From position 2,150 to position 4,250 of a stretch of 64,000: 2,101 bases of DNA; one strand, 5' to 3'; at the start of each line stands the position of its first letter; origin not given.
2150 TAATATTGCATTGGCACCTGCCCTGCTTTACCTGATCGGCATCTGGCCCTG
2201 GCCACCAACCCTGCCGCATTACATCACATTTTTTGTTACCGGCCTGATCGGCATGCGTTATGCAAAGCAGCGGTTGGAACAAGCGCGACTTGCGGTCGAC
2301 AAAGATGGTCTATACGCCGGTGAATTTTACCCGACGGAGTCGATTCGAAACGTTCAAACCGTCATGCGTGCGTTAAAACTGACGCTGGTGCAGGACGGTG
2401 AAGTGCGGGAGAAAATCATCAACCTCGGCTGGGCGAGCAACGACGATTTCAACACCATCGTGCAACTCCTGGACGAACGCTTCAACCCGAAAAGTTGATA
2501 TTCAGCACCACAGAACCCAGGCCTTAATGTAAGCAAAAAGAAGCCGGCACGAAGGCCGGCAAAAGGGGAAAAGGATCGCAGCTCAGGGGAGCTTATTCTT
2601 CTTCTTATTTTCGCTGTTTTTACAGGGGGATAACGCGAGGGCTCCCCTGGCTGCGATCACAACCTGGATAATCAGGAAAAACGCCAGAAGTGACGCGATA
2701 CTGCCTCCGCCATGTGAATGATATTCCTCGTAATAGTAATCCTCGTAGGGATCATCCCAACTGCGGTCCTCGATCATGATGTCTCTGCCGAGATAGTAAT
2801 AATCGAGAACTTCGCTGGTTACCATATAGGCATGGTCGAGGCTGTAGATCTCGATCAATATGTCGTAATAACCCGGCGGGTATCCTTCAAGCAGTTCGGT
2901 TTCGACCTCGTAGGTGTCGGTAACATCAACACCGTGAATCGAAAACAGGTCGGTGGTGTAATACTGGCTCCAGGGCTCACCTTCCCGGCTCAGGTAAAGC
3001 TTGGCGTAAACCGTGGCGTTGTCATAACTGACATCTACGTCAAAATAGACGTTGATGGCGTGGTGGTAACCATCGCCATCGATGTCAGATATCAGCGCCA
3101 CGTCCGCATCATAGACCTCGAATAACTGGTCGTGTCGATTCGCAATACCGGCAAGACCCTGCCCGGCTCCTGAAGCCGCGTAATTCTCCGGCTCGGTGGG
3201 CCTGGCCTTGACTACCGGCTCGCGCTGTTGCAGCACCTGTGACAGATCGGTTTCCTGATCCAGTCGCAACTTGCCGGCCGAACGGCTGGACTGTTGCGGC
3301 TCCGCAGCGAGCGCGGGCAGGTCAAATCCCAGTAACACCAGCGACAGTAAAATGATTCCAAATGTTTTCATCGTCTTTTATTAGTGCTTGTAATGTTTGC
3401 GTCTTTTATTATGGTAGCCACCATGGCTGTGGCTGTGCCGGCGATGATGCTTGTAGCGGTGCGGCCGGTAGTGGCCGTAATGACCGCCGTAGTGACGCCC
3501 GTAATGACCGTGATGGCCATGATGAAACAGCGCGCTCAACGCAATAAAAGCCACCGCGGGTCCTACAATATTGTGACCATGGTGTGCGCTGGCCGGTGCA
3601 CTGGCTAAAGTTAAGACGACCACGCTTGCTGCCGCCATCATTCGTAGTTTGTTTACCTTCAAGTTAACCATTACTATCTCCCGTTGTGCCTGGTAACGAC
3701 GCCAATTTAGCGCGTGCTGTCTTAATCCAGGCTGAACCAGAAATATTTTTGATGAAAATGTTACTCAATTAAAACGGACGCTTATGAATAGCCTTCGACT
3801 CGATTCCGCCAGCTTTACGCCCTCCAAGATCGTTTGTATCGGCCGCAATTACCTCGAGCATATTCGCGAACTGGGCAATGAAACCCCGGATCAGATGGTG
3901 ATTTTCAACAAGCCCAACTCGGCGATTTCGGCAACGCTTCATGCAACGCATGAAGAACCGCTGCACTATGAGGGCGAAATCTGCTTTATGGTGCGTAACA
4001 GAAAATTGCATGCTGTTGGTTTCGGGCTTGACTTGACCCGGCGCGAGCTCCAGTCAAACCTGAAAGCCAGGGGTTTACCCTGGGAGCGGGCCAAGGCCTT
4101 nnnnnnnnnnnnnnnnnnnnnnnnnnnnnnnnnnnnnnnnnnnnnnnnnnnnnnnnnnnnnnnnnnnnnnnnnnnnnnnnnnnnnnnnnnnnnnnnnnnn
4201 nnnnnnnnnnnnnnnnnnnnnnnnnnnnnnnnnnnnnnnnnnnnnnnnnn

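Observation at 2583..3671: Operon of a His/Tyr/Gly-rich secreted peptide and an acidic Tyr-rich secreted protein ending in a GlyGly-CTERM-like sorting signal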

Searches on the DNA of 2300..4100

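Call 56: search_rna_families(source=window, start=2300, end=4100, threshold=evalue, max_evalue=1)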
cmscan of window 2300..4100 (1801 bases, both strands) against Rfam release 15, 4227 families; matches with E-value up to 1: 0.
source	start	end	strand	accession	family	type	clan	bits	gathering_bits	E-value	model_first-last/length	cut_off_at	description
